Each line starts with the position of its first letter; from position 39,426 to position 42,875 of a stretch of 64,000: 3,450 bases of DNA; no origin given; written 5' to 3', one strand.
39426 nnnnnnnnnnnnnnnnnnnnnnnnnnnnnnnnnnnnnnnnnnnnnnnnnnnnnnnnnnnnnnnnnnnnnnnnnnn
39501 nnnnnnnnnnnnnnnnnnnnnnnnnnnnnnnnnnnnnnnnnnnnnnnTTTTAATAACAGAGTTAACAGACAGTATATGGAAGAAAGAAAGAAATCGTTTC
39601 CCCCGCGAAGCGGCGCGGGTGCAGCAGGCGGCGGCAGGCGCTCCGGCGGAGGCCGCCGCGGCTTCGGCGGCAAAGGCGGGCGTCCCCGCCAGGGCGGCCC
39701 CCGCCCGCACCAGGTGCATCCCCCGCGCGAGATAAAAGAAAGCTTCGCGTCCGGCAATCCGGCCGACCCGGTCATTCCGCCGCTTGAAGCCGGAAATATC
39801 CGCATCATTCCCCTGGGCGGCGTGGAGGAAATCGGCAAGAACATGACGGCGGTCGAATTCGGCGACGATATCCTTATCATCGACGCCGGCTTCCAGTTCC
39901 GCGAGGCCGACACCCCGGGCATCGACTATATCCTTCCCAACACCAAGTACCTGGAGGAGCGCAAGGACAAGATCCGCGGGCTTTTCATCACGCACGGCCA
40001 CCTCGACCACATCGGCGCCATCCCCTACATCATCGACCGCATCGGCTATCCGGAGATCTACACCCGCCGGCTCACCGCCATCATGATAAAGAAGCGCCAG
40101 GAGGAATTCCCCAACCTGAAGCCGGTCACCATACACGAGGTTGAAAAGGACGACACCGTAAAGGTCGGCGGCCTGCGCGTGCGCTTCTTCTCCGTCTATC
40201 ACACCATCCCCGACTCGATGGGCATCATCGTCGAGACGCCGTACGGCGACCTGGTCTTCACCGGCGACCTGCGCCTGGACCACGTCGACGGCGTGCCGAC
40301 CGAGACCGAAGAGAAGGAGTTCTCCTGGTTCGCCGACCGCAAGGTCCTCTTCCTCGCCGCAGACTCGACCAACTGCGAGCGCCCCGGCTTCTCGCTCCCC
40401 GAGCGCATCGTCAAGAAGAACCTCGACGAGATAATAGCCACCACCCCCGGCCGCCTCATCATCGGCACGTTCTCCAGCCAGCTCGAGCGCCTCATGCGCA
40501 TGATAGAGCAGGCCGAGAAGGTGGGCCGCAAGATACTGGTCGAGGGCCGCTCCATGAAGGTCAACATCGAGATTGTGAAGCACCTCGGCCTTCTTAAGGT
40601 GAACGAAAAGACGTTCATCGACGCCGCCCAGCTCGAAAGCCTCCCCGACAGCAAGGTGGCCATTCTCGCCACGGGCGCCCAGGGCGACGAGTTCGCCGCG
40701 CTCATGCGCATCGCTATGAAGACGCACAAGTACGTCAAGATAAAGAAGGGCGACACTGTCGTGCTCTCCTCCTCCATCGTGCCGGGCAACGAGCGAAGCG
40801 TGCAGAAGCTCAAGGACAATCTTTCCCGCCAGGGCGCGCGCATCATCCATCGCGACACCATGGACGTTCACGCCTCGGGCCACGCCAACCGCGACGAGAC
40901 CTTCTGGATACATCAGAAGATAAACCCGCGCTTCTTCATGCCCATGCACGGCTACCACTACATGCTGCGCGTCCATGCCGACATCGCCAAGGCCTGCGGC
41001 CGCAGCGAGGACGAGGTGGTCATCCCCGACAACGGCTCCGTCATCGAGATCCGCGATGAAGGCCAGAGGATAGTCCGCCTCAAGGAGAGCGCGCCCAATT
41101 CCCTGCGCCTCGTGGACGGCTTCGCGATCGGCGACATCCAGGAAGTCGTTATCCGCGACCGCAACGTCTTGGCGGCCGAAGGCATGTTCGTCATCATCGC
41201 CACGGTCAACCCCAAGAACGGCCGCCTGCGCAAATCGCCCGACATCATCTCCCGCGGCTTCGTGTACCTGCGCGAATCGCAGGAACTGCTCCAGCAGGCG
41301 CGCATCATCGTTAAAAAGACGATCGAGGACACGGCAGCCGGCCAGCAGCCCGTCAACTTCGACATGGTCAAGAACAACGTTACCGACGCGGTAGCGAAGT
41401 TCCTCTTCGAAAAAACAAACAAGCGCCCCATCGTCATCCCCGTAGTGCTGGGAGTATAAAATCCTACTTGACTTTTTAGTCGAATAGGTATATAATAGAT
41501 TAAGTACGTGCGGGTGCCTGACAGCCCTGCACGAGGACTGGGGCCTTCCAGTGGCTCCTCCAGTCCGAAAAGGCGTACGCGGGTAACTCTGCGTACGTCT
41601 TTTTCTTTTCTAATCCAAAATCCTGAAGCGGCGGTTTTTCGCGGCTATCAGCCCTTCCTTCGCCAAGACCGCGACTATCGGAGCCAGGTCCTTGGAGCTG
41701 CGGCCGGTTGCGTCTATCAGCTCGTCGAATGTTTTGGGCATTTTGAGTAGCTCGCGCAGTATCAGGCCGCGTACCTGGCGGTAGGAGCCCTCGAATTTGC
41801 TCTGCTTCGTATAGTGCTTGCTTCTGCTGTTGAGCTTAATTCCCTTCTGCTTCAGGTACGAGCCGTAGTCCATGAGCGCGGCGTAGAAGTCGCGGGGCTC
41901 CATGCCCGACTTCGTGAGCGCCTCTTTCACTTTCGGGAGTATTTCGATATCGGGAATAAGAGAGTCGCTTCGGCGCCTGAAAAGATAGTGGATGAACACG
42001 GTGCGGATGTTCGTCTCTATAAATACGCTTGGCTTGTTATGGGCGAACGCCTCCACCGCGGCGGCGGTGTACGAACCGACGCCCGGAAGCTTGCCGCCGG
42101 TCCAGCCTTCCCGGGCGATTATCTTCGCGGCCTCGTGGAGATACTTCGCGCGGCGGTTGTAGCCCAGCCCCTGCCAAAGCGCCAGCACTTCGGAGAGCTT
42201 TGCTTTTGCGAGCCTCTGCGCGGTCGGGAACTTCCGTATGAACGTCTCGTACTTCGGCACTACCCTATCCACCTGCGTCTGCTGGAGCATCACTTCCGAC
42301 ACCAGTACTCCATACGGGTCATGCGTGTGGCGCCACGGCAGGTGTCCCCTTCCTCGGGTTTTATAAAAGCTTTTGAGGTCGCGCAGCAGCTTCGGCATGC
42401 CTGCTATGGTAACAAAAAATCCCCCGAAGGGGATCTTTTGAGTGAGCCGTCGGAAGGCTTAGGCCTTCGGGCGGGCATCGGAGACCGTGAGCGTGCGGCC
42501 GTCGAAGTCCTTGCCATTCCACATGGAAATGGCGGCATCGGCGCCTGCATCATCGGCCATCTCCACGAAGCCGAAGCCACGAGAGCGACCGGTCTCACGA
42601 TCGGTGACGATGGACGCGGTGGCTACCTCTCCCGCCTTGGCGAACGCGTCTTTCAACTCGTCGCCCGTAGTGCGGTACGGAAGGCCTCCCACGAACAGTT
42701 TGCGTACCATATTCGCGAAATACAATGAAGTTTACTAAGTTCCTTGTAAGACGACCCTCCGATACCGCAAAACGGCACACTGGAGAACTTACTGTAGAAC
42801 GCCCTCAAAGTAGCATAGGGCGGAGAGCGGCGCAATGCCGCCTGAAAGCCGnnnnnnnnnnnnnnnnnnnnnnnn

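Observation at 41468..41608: Orphan consensus promoter followed ~105 nt later by an intrinsic terminator: candidate sRNA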

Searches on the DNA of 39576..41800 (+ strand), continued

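Call 67: search_with_rna_model(model_id=R1, sources=[L087, L088, L089, L090, L091, L092], max_evalue=10, filters=off)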
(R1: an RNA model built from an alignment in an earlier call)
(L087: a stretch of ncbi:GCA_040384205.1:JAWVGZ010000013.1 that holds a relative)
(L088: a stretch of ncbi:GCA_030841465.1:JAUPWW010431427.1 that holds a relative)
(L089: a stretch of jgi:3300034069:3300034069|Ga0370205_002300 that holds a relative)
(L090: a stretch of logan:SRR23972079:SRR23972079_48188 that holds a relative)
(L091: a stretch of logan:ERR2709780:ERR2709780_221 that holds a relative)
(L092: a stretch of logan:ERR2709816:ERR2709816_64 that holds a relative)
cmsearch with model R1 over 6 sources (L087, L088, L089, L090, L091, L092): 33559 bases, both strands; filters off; matches with E-value up to 10: 30.
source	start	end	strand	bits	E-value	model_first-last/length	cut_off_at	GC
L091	5889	5997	-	11.3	0.13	1-111/111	no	0.5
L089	4728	4803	+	10.9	0.17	1-111/111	no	0.49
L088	4433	4521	+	10.8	0.18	1-111/111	no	0.65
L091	5878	5934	+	10.3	0.24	1-111/111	no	0.42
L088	5716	5823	-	10.2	0.27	1-111/111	no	0.62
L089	4478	4532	+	9.9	0.31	1-111/111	no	0.55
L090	4478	4532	+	9.9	0.31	1-111/111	no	0.55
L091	5036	5093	+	9.1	0.5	1-111/111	no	0.5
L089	5577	5645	+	8.9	0.58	1-111/111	no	0.51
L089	5336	5420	-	8.5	0.74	1-111/111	no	0.69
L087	5209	5260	-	7.9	1.1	1-111/111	no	0.38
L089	6493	6563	-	7.6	1.3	1-111/111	no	0.66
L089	5606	5651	-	7.6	1.3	1-111/111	no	0.54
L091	98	135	-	6.9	2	1-111/111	no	0.61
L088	4817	4859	-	6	3.4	1-111/111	no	0.6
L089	1041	1138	-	5.8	3.9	1-111/111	no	0.53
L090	1041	1138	-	5.8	3.9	1-111/111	no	0.53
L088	5723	5753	+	5.7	4.1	69-104/111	no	0.58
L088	4803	4859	+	5.7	4.1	1-111/111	no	0.58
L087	5585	5666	-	5.3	5.2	1-111/111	no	0.54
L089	4757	4811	-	5.1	6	1-111/111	no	0.35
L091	4440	4484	-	4.9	6.8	1-111/111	no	0.36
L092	2607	2651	-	4.9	6.8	1-111/111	no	0.36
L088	2526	2558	-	4.8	7.2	37-66/111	no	0.82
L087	2038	2101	+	4.7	7.4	1-111/111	no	0.58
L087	6028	6046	+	4.7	7.6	12-30/111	no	0.74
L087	5216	5247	+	4.7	7.6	71-102/111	no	0.38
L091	4433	4484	+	4.4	9.3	1-111/111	no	0.31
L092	2600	2651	+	4.4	9.3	1-111/111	no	0.31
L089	5115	5136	+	4.3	9.8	76-97/111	no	0.5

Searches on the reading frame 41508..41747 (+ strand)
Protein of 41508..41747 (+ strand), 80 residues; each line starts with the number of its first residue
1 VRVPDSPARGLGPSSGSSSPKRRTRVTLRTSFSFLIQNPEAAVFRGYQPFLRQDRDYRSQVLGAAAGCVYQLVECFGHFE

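Call 52: search_protein_families(library=pfam, proteins=[window:41508-41747:+], max_evalue=1)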
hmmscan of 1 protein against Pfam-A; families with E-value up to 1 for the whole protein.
window:41508-41747:+ (80 aa): 0 families
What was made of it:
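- On Small protein gene (as in relatives' slots): The 80-aa frame has no SD sequence, passes through the terminator and has no Pfam hit (call 52).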

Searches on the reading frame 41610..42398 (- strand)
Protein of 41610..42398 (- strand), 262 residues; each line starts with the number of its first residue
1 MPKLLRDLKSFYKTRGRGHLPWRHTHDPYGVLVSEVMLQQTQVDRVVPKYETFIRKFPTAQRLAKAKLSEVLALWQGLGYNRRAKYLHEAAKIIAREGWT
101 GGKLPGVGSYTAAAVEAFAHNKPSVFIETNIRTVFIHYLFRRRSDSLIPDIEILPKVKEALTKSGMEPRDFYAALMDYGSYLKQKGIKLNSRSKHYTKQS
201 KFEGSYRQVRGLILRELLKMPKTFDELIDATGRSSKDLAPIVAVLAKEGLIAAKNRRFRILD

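Call 11: search_protein_families(library=pfam, proteins=[window:41613-42398:-])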
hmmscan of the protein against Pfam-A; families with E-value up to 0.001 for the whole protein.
window:41613-42398:- (262 aa): 1 family
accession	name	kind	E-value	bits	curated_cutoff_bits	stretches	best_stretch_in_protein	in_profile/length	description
PF00730.31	HhH-GPD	-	2.5e-18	66.8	26.2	1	33-141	1-89/108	HhH-GPD superfamily base excision DNA repair protein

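Call 48: find_encoding_contigs(protein=window:41610-42398:-, flank=3000, max_places=10)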
Protein window:41610-42398:- (262 aa): 1 contig read that carries it; 1 place shown.
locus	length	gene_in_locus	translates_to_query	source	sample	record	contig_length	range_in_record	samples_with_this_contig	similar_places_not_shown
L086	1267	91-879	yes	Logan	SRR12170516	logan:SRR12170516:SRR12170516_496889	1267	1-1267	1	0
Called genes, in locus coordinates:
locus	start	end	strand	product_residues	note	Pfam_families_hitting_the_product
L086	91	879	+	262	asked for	PF00730:HhH-GPD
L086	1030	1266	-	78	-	?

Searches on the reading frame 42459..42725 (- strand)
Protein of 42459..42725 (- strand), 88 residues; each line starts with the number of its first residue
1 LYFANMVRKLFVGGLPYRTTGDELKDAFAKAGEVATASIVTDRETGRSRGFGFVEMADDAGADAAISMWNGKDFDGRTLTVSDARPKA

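Call 11: search_protein_families(library=pfam, proteins=[window:42462-42725:-])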
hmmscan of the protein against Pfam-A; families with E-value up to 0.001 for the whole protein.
window:42462-42725:- (88 aa): 1 family
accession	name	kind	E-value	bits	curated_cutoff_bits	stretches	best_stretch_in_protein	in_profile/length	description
PF00076.28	RRM_1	-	4.9e-23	81.2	20.7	1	10-79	1-69/70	RNA recognition motif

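Call 49: find_encoding_contigs(protein=window:42459-42725:-, flank=3000, max_places=10)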
Protein window:42459-42725:- (88 aa): no gene with exactly this product is on record in the collection.
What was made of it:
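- Tried and rejected: The RRM protein is not on record (call 49).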
